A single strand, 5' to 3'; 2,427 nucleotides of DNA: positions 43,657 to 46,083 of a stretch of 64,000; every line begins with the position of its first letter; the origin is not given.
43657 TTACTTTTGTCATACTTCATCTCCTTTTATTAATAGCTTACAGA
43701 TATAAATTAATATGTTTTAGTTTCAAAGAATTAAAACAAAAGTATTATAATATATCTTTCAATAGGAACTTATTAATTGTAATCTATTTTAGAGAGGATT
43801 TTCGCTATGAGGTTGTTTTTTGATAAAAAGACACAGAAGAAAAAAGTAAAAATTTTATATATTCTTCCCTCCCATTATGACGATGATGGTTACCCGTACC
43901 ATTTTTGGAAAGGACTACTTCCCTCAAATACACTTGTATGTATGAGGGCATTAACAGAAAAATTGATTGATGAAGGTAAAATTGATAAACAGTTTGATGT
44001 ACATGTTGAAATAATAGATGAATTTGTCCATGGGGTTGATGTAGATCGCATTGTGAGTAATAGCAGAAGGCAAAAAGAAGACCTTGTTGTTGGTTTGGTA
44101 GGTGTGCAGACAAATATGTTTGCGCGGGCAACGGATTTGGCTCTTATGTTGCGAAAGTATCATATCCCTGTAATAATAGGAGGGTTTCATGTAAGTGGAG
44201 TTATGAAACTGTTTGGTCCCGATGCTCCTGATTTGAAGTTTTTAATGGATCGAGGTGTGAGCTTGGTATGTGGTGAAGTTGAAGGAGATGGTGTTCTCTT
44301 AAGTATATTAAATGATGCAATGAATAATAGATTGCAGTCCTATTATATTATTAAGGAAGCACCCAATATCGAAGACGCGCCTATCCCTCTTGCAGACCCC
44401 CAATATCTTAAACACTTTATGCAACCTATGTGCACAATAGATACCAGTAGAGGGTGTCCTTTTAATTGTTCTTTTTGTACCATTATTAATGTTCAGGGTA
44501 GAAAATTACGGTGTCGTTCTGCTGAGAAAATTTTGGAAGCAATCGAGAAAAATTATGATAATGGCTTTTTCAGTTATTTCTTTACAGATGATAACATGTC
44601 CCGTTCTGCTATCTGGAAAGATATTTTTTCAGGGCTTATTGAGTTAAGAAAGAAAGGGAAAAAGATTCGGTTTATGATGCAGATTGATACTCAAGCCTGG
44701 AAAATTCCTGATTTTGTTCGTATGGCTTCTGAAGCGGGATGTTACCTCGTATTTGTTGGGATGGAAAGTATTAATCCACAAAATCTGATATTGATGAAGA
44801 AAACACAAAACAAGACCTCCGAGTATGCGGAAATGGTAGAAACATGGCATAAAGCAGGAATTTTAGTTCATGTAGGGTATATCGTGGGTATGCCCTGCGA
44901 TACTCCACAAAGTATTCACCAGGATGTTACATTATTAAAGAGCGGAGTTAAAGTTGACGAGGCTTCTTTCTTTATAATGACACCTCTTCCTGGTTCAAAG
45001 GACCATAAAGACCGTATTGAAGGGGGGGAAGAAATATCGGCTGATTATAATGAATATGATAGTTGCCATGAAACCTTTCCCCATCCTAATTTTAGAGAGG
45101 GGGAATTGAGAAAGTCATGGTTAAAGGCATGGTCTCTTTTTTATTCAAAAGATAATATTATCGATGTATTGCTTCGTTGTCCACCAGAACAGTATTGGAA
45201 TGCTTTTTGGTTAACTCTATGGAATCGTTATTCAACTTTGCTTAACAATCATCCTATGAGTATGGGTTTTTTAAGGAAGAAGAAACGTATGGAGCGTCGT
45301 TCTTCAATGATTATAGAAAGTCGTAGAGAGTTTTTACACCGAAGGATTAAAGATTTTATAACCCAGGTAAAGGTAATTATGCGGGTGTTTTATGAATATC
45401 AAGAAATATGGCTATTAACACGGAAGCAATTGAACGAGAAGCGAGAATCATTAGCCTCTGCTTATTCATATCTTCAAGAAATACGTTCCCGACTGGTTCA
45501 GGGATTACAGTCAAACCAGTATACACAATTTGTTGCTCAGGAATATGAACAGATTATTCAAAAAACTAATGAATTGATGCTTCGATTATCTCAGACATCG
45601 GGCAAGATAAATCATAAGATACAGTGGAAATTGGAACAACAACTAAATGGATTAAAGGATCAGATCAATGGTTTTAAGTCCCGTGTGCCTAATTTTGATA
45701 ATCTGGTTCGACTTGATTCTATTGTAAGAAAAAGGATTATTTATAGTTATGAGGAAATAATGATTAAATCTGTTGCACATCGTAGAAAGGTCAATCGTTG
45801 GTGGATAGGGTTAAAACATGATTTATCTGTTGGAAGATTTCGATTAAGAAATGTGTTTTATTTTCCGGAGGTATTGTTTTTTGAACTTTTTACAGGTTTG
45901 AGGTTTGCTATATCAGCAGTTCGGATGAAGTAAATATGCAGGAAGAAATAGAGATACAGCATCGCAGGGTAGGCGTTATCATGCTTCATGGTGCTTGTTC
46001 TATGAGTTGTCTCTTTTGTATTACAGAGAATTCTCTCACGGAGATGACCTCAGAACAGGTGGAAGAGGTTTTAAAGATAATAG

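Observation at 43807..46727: Orphan tandem of a B12-binding class-B radical SAM enzyme (with long C-terminal extension) and a small radical SAM protein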

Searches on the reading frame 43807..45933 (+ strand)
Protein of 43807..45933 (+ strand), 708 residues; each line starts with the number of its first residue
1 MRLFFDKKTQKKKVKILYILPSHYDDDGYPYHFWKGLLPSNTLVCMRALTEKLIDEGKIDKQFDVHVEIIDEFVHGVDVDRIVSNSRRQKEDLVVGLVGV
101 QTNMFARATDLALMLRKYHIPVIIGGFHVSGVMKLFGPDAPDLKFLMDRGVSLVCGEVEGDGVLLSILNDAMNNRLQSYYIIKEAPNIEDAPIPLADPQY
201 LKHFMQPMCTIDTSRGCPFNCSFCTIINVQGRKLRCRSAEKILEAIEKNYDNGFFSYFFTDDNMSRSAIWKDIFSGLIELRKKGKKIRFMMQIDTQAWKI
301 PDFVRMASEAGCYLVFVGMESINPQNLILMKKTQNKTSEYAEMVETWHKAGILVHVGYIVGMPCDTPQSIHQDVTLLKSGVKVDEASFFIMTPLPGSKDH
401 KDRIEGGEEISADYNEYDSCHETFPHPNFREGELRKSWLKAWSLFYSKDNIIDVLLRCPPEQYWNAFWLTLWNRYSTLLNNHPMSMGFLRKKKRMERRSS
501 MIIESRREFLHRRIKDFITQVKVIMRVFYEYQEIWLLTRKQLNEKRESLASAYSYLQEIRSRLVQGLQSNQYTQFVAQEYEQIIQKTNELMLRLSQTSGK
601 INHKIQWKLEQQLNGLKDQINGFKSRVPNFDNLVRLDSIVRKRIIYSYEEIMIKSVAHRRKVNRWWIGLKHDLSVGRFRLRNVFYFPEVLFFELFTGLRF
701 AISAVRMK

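Call 5: search_protein_families(library=pfam, proteins=[window:43807-45933:+], max_evalue=0.01)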
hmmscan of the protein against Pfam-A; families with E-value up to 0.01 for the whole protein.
window:43807-45933:+ (708 aa): 1 family
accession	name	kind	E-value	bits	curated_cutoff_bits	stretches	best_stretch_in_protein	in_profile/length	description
PF04055.27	Radical_SAM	-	9.5e-14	52.3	29.5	1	213-375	3-164/166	Radical SAM superfamily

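Call 6: search_protein_families(library=ncbifam, proteins=[window:43807-45933:+], max_evalue=0.01)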
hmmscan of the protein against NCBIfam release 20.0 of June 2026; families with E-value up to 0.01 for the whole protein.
window:43807-45933:+ (708 aa): 25 families
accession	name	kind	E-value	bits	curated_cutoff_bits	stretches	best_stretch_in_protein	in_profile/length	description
TIGR04479.1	bcpD_PhpK_rSAM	subfamily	3.4e-20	71.9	600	1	184-378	219-407/504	PhpK family radical SAM P-methyltransferase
TIGR03471.1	HpnJ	equivalog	9.6e-20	70.9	577.6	1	201-407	190-391/472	hopanoid biosynthesis associated radical SAM protein HpnJ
TIGR04013.1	B12_SAM_MJ_1487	hypoth_equivalog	4.3e-17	62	251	2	81-253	33-196/382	TIGR04013 family B12-binding domain/radical SAM domain-containing protein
TIGR02026.1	BchE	equivalog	2.4e-16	59.7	481.35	1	209-455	195-437/497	magnesium-protoporphyrin IX monomethyl ester anaerobic oxidative cyclase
TIGR04072.2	rSAM_ladder_B12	equivalog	6e-16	58.1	360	1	102-378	80-347/443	lipid biosynthesis B12-binding/radical SAM protein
TIGR04367.1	HpnR_B12_rSAM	equivalog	2.3e-13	49.5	650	1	200-425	178-393/490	hopanoid C-3 methylase HpnR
NF050148.1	rSAM_ApyD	equivalog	4e-12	45.3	750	1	190-402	181-392/645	RiPP biosynthesis radical SAM protein ApyD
NF038361.1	rSAM_Sden_1168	equivalog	4.3e-12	45.4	575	1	210-407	284-477/560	Sden_1168 family B12-binding radical SAM P-methyltransferase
TIGR04295.1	B12_rSAM_oligo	hypoth_equivalog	5e-12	45.2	400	1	209-404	201-385/422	TIGR04295 family B12-binding domain-containing radical SAM protein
TIGR04014.1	B12_SAM_MJ_0865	equivalog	1.2e-11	44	360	1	208-398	160-353/434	methyl-coenzyme M reductase glutamine C-methyltransferase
NF033712.0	B12_rSAM_KedN5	subfamily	2.4e-11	42.6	700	1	186-370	176-360/624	KedN5 family methylcobalamin-dependent radical SAM C-methyltransferase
NF033070.1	rSAM_AprD4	equivalog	3.1e-11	42.8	500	1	208-419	196-405/456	AprD4 family radical SAM diol-dehydratase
TIGR04385.1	B12_rSAM_cofa1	equivalog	5.7e-11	42.3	450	1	207-378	194-362/438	B12 lower ligand biosynthesis radical SAM protein BzaD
NF045585.1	rSAM_slr0320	equivalog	5.7e-10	38.3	775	1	210-374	237-403/511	photosystem II high light acclimation radical SAM protein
TIGR03975.1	rSAM_ocin_1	subfamily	5.9e-10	38.3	281.85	1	201-378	254-428/606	RiPP maturation radical SAM C-methyltransferase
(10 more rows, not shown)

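Call 7: search_solved_structures(query=window:43807-45933:+, max_evalue=1)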
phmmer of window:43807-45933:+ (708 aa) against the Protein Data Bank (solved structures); distinct sequences matched with E-value up to 1: 9.
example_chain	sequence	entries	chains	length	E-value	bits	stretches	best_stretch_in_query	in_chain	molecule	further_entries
9ccb_A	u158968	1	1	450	4.2e-10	41.7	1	207-408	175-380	Radical SAM core domain-containing protein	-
6fd2_B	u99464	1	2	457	1.3e-09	40.1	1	208-425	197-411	Putative apramycin biosynthetic oxidoreductase 4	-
6wte_A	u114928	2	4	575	1.5e-06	29.9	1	208-373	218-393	B12-binding domain-containing protein | Tryptophan-C2-methyltransferase containing B12-binding domain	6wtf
9n1b_A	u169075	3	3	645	0.0071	17.8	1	206-375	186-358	Radical SAM protein | Radical SAM enzyme CysS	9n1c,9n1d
9wxh_B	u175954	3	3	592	0.019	16.4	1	565-627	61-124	Cas10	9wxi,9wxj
7kdx_A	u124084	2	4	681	0.04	15.3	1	211-382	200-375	Methyltransferase TokK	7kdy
6sw1_A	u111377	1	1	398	0.051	14.9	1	38-129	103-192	Probable FAD-dependent monooxygenase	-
6sw2_A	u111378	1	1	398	0.057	14.8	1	40-129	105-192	Probable FAD-dependent monooxygenase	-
2x3n_A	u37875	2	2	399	0.057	14.8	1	40-129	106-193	PROBABLE FAD-DEPENDENT MONOOXYGENASE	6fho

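Call 9: find_homologous_proteins(query=window:43807-45933:+, max_evalue=0.00001)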
Query window:43807-45933:+ (708 aa): 7982 proteins with E <= 0.00001 among 8000 candidates; the best 120 are listed.
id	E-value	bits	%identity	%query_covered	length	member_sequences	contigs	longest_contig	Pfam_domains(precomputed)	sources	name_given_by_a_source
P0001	0.0e+0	1646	100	100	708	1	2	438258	PF04055.28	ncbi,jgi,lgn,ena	-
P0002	0.0e+0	1391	82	100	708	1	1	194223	PF04055.28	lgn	-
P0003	0.0e+0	1381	82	100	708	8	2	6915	PF04055.28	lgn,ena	-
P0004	0.0e+0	1378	82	100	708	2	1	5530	PF04055.28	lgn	-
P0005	0.0e+0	1369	82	100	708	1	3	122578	PF04055.28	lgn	-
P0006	0.0e+0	1325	79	100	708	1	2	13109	PF04055.28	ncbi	-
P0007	0.0e+0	1325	79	100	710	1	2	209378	PF04055.28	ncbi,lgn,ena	-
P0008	0.0e+0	1264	73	100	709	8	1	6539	PF04055.28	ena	-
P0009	0.0e+0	1175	68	100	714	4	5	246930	PF04055.28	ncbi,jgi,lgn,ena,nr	ncbi:MAG TPA: radical SAM protein [Candidatus Hydrogenedens sp.]|nr:radical SAM protein [Candidatus 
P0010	0.0e+0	1154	81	84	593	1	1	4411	PF04055.28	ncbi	ncbi:MAG: B12-binding domain-containing radical SAM protein, partial [Candidatus Hydrogenedens sp.]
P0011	0.0e+0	1035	74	81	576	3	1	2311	PF04055.28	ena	-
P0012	2.2e-283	960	58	99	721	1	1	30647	PF04055.28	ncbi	-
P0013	7.3e-283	958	58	99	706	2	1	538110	PF04055.28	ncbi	-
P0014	1.9e-280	950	57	99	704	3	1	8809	PF04055.28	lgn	-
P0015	1.3e-274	931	57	98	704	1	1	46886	PF04055.28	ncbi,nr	ncbi:MAG: radical SAM protein [Candidatus Hydrogenedentes bacterium]|nr:radical SAM protein [Candida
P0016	6.2e-234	796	49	99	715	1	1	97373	PF04055.28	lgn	-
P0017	2.7e-227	774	48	98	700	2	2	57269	PF04055.28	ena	-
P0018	2.4e-225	768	49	99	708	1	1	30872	PF04055.28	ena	-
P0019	8.4e-223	760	47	98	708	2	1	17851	PF04055.28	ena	-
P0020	1.5e-222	759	49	98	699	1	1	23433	PF04055.28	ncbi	-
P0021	2.8e-222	758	48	98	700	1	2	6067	PF04055.28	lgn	-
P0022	2.9e-216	738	47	98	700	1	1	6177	PF04055.28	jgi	jgi:radical SAM superfamily enzyme YgiQ (UPF0313 family)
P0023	4.4e-213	728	47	98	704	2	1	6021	PF04055.28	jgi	jgi:radical SAM superfamily enzyme YgiQ (UPF0313 family)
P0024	2.6e-212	725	46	98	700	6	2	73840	PF04055.28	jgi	jgi:radical SAM superfamily enzyme YgiQ (UPF0313 family)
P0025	4.8e-212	724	47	98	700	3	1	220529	PF04055.28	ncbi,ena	-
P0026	1.6e-210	719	47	98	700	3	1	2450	PF04055.28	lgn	-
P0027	2.2e-210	719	46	98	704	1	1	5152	PF04055.28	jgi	-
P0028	4.1e-210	718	46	98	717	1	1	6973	PF04055.28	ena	-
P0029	7.8e-209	713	46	98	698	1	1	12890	PF04055.28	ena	-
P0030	6.4e-208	710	45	98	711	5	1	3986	PF04055.28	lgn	-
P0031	7.4e-208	710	46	98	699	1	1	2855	PF04055.28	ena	-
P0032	1.1e-207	710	46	98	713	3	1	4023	PF04055.28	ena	-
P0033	7.3e-207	707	45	98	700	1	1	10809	PF04055.28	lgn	-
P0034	4.3e-206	704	47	98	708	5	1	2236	PF04055.28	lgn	-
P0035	8.8e-205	700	45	98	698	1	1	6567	PF04055.28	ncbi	-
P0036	3.9e-204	698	45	98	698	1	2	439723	PF04055.28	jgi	jgi:radical SAM superfamily enzyme YgiQ (UPF0313 family)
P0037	9.6e-204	697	46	98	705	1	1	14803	PF04055.28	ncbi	-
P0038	2.5e-203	695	45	98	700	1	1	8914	PF04055.28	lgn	-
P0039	2.7e-203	695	46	98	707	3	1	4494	PF04055.28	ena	-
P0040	5.9e-202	691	45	98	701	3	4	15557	PF04055.28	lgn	-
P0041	2.3e-201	689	46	98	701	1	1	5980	PF04055.28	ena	-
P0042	2.7e-201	689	46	93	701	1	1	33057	PF04055.28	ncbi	-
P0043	2.8e-201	689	45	98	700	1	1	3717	PF04055.28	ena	-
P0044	3.0e-201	688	44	98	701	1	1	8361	PF04055.28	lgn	-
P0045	9.0e-201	687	45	97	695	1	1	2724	PF04055.28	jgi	jgi:radical SAM superfamily enzyme YgiQ (UPF0313 family)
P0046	1.1e-200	687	44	98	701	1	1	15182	PF04055.28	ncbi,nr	ncbi:MAG: radical SAM protein [Candidatus Hydrogenedentes bacterium]|nr:radical SAM protein [Candida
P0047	4.1e-200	685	46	95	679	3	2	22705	PF04055.28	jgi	jgi:radical SAM superfamily enzyme YgiQ (UPF0313 family)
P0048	4.6e-200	685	43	98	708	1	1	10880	PF04055.28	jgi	jgi:radical SAM superfamily enzyme YgiQ (UPF0313 family)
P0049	4.8e-199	681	44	98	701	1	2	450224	PF04055.28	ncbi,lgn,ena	-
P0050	9.2e-199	680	45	98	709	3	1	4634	PF04055.28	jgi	jgi:radical SAM superfamily enzyme YgiQ (UPF0313 family)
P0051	2.0e-198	679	45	98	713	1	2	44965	PF04055.28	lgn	-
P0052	3.3e-198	678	44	98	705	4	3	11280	PF04055.28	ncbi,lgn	ncbi:MAG: hypothetical protein AMXMBFR4_33680 [Candidatus Hydrogenedentota bacterium]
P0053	1.7e-197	676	44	98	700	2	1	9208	PF04055.28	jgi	-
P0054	2.0e-197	676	44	98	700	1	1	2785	PF04055.28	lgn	-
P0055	6.6e-197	674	44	98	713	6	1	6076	PF04055.28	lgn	-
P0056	7.0e-197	674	46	92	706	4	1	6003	PF04055.28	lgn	-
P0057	8.2e-197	674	45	98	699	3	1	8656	PF04055.28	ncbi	-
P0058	1.0e-196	673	45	98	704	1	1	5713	PF04055.28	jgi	jgi:radical SAM superfamily enzyme YgiQ (UPF0313 family)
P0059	1.7e-196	673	44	98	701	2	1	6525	PF04055.28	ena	-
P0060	8.9e-196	670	44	98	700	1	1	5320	PF04055.28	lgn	-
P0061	1.8e-195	669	45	99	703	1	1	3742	PF04055.28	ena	-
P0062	3.1e-195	669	44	98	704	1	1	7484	PF04055.28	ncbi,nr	ncbi:MAG: radical SAM protein [bacterium]|nr:radical SAM protein [bacterium]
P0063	5.3e-195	668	43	98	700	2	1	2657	PF04055.28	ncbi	-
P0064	6.7e-195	667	44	98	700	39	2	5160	PF04055.28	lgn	-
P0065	7.3e-195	667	45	98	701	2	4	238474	PF04055.28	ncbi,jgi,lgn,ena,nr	ncbi:MAG TPA: radical SAM protein [Candidatus Hydrogenedentes bacterium]|nr:radical SAM protein [Can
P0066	1.2e-194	667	44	98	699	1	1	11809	PF04055.28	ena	-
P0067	1.2e-194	667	44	98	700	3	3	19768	PF04055.28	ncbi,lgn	-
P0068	1.2e-194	667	43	98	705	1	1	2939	PF04055.28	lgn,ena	-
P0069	1.5e-194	666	44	98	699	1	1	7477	PF04055.28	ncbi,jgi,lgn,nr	ncbi:MAG: radical SAM protein [FCB group bacterium]|jgi:radical SAM superfamily enzyme YgiQ (UPF0313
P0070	2.5e-194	666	44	98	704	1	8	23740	PF04055.28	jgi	jgi:hypothetical protein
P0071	5.1e-194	665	43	98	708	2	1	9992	PF04055.28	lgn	-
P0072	4.0e-193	662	44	98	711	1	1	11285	PF04055.28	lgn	-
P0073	1.9e-192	659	43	98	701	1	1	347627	PF04055.28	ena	-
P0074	3.8e-192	658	43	98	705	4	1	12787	PF04055.28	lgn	-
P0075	1.3e-191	657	43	98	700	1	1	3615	PF04055.28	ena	-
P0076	1.5e-191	656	44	98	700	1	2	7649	PF04055.28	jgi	jgi:hypothetical protein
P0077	1.8e-191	656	43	98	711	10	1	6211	PF04055.28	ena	-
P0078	2.6e-191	656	43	99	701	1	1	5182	PF04055.28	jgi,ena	-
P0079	3.2e-191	655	43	98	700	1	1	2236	PF04055.28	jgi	jgi:hypothetical protein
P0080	3.6e-191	655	43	99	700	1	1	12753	PF04055.28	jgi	-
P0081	4.1e-191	655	43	98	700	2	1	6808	PF04055.28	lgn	-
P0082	9.8e-191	654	43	98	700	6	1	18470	PF04055.28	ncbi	ncbi:MAG: radical SAM protein [Candidatus Hydrogenedentota bacterium]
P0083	1.2e-190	653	43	98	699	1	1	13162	PF04055.28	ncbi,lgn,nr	ncbi:MAG: radical SAM protein [Candidatus Hydrogenedentes bacterium]|nr:radical SAM protein [Candida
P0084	1.2e-190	653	44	98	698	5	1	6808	PF04055.28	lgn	-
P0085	1.3e-190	653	44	98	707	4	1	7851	PF04055.28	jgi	jgi:radical SAM superfamily enzyme YgiQ (UPF0313 family)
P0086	3.9e-190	652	44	95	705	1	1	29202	PF04055.28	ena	-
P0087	7.8e-190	651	44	94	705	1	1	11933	PF04055.28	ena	-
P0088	2.2e-189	649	43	98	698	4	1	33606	PF04055.28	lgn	-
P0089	2.3e-189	649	42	98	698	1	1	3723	PF04055.28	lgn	-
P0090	3.2e-189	649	44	98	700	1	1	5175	PF04055.28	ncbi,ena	-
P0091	6.5e-189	648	43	98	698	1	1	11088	PF04055.28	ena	-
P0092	7.5e-189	647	43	98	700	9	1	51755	PF04055.28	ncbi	-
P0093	1.6e-188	646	43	97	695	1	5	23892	PF04055.28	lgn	-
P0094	1.9e-188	646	43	98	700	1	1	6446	PF04055.28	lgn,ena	-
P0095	3.5e-188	645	44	98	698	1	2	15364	PF04055.28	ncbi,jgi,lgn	jgi:radical SAM superfamily enzyme YgiQ (UPF0313 family)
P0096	4.1e-188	645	44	98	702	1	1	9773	PF04055.28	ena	-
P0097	5.0e-188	645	44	98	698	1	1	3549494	PF04055.28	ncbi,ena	-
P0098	7.9e-188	644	43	98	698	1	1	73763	PF04055.28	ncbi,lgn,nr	ncbi:MAG: radical SAM protein [Candidatus Hydrogenedentes bacterium]|nr:radical SAM protein [Candida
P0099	1.5e-187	643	43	98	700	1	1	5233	PF04055.28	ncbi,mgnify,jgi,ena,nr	ncbi:MAG TPA: radical SAM protein [Candidatus Hydrogenedentes bacterium]|mgnify:CR=1 FL=1|nr:radical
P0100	3.7e-187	642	43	98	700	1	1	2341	PF04055.28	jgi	-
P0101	3.9e-187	642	44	98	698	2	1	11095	PF04055.28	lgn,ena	-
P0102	6.2e-187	641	43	98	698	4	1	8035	PF04055.28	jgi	jgi:hypothetical protein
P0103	6.2e-187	641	43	98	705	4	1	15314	PF04055.28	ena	-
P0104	1.8e-186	640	43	98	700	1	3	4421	PF04055.28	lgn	-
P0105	3.0e-186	639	43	99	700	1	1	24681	PF04055.28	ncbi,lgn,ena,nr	ncbi:MAG: radical SAM protein [Nitrospiraceae bacterium]|nr:radical SAM protein [Nitrospiraceae bact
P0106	5.1e-186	638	45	92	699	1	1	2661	PF04055.28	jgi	-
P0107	5.8e-186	638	42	99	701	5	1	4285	PF04055.28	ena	-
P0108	6.3e-186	638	44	95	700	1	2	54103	PF04055.28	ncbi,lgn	-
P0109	9.6e-186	637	44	98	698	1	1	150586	PF04055.28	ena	-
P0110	1.3e-185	637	44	98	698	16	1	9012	PF04055.28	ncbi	-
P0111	1.6e-185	636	43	98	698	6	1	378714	PF04055.28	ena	-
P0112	2.6e-185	636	42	98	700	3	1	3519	PF04055.28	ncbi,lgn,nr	ncbi:MAG: radical SAM protein [Candidatus Hydrogenedentes bacterium]|nr:radical SAM protein [Candida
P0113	3.1e-185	635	44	98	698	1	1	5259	PF04055.28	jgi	-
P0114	4.0e-185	635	43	99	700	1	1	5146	PF04055.28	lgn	-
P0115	5.4e-185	635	43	98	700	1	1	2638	PF04055.28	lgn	-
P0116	1.2e-184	634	43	98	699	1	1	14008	PF04055.28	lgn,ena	-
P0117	1.9e-184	633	43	97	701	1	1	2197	PF04055.28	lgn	-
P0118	5.5e-184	631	43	98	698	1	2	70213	PF04055.28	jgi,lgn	jgi:hypothetical protein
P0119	7.5e-184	631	41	98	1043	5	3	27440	PF04055.28,PF00487.31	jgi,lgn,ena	-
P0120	1.0e-183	630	43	99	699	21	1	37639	PF04055.28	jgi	jgi:hypothetical protein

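Call 14: find_encoding_contigs(protein=P0016, flank=8000, max_places=2)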
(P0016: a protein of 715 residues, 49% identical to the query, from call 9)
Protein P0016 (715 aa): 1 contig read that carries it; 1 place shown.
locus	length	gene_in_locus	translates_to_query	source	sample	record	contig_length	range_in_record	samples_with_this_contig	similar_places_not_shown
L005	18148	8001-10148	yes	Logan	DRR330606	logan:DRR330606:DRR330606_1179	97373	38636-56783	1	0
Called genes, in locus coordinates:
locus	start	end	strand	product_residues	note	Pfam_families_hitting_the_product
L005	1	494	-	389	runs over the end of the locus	PF02018:CBM_4_9 (faint)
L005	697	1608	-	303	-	PF00535:Glycos_transf_2, PF10111:Glyco_tranf_2_2 (weak), PF13641:Glyco_tranf_2_3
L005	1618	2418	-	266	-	-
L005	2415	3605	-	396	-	PF02348:CTP_transf_3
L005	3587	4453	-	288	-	PF03102:NeuB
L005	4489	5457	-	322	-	PF01380:SIS, PF00571:CBS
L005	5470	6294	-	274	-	PF00793:DAHP_synth_1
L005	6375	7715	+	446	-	PF02558:ApbA (faint), PF03446:NAD_binding_2 (weak), PF03721:UDPG_MGDP_dh_N, PF00984:UDPG_MGDP_dh, PF03720:UDPG_MGDP_dh_C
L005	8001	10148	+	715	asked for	PF04055:Radical_SAM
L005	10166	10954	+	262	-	PF04055:Radical_SAM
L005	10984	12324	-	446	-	PF03331:LpxC, PF07977:FabA, PF22817:ApeP-like (weak), PF22818:ApeI-like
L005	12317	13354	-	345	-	PF04613:LpxD, PF25084:LbH_EIF2B (faint), PF25087:GMPPB_C, PF00132:Hexapep, PF25087:GMPPB_C (weak), PF00132:Hexapep (weak)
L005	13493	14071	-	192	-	PF03938:OmpH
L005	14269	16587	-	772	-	PF07244:POTRA, PF08478:POTRA_1 (faint), PF08479:POTRA_2 (faint), PF07244:POTRA, PF01103:Omp85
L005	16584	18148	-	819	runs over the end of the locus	PF02861:Clp_N, PF00004:AAA, PF17871:AAA_lid_9, PF00158:Sigma54_activat, PF07724:AAA_2, PF00004:AAA, PF07728:AAA_5, PF10431:ClpB_D2-small, +13 more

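Call 15: find_encoding_contigs(protein=P0097, flank=8000, max_places=2)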
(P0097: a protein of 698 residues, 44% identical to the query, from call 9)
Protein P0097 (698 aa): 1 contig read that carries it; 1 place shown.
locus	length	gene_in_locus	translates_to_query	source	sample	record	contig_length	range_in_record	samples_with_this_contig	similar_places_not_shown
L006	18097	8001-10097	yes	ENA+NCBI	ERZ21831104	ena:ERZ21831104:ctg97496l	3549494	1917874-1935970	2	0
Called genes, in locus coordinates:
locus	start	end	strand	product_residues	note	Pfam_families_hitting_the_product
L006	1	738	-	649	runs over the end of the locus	PF00012:HSP70, PF06723:MreB_Mbl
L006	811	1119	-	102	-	-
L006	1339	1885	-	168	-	-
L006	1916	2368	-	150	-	PF00072:Response_reg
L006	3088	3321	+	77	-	PF13586:DDE_Tnp_1_2 (weak)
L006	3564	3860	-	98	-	-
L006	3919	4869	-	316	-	PF00690:Cation_ATPase_N, PF00122:E1-E2_ATPase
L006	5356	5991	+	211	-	-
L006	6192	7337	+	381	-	PF00437:T2SSE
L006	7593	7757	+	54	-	PF11752:DUF3309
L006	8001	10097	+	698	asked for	PF04055:Radical_SAM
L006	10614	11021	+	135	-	PF00072:Response_reg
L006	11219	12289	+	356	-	PF00483:NTP_transferase, PF12804:NTP_transf_3 (weak)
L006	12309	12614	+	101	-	-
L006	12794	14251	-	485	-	PF04041:Glyco_hydro_130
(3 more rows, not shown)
